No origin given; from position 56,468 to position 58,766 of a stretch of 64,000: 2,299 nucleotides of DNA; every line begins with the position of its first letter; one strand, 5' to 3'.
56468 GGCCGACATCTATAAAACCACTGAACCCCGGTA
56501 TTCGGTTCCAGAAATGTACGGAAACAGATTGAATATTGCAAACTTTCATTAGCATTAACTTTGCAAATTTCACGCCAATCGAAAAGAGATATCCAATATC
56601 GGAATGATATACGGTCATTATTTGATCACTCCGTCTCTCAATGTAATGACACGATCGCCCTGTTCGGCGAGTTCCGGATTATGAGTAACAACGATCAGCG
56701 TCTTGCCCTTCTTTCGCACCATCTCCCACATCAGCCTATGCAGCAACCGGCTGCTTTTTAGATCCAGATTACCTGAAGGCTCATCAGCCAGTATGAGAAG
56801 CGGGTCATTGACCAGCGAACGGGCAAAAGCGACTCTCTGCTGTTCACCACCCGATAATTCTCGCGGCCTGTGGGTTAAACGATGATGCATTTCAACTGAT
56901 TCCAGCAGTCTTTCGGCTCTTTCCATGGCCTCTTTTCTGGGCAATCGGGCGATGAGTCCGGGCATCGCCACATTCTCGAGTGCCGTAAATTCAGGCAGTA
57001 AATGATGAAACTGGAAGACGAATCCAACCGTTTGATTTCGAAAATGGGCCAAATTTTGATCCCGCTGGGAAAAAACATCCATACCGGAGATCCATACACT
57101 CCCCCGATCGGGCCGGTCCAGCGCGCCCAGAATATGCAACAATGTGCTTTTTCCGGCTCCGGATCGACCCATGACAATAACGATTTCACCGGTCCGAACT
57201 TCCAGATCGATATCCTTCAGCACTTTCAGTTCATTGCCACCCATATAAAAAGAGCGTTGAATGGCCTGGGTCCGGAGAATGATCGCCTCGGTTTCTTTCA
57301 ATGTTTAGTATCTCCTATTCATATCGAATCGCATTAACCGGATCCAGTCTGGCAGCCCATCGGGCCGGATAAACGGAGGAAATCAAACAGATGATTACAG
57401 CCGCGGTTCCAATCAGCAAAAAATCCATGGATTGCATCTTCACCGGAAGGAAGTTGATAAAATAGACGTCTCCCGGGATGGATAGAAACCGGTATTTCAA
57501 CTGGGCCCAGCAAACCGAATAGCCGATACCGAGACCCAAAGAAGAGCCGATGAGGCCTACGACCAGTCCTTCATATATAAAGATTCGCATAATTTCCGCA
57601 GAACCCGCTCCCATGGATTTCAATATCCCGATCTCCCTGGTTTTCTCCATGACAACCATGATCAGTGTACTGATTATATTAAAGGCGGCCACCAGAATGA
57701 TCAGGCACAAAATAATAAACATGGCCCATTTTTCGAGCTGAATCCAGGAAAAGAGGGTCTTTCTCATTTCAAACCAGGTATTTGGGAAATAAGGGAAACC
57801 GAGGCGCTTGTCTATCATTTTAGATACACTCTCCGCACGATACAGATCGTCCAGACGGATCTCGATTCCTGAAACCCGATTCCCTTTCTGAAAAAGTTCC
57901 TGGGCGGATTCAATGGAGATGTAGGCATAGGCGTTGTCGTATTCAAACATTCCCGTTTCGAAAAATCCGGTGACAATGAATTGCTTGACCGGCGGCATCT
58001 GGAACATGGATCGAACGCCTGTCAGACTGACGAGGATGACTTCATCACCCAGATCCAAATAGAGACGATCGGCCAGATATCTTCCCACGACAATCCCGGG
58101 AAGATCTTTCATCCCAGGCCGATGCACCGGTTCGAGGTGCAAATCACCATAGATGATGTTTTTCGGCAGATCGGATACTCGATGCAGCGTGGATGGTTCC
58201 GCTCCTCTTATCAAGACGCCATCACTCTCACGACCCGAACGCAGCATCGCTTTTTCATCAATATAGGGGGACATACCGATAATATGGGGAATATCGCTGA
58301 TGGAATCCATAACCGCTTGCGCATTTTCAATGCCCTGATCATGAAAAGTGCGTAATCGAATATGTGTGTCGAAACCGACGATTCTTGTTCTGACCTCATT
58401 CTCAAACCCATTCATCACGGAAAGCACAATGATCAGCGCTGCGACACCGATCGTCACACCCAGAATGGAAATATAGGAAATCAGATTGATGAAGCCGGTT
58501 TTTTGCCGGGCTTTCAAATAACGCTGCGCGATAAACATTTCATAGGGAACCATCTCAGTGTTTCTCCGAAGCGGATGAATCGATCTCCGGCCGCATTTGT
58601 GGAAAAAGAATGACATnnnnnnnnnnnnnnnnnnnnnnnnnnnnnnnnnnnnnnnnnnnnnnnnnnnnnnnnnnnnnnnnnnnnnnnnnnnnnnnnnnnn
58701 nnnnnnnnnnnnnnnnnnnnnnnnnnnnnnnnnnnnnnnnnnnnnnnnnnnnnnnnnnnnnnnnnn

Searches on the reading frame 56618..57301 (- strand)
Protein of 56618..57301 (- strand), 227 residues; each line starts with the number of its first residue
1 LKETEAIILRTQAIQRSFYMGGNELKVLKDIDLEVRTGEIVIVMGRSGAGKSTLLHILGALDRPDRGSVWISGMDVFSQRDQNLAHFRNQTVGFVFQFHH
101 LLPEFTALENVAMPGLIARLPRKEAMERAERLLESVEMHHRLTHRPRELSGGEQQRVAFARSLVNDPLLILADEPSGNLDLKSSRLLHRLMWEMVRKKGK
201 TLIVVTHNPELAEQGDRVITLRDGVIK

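Call 10: search_protein_families(library=pfam, proteins=[window:56618-57301:-], max_evalue=0.001)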
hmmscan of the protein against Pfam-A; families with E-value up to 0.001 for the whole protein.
window:56618-57301:- (227 aa): 5 families
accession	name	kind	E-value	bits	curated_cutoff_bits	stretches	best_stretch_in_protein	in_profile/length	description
PF00005.33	ABC_tran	-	4.7e-33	115.1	25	1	28-176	1-136/137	ABC transporter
PF13304.12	AAA_21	-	2.3e-06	28.4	27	0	124-211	220-302/304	AAA domain, putative AbiEii toxin, Type IV TA system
PF13191.12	AAA_16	-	0.0002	22.3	32.6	1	24-145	8-129/167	AAA ATPase domain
PF02463.25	SMC_N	-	0.00025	21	40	0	141-221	135-211/220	RecF/RecN/SMC N terminal domain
PF03193.22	RsgA_GTPase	-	0.00037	20.8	30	0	21-58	90-126/174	RsgA GTPase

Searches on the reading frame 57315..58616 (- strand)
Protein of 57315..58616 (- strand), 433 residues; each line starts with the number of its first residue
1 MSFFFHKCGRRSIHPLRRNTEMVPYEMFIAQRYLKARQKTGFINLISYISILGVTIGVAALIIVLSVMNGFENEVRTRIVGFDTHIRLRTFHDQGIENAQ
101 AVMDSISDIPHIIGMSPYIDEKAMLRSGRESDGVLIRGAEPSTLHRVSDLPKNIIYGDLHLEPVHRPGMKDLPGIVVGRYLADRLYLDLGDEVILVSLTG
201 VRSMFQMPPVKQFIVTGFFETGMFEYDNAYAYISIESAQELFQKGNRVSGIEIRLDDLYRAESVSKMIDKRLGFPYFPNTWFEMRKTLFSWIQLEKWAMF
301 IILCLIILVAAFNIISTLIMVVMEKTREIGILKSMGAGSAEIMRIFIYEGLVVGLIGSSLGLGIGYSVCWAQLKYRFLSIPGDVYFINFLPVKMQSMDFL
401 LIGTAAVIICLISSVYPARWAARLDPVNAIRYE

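Call 10: search_protein_families(library=pfam, proteins=[window:57315-58616:-], max_evalue=0.001)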
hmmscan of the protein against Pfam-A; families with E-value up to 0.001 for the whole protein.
window:57315-58616:- (433 aa): 2 families
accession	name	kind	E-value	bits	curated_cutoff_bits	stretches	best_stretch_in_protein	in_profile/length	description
PF02687.27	FtsX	-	6.6e-20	71.8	25.5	1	301-425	2-119/120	FtsX-like permease C-terminal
PF12704.14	MacB_PCD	-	2.7e-18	67.5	27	1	49-269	3-205/207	MacB-like periplasmic core domain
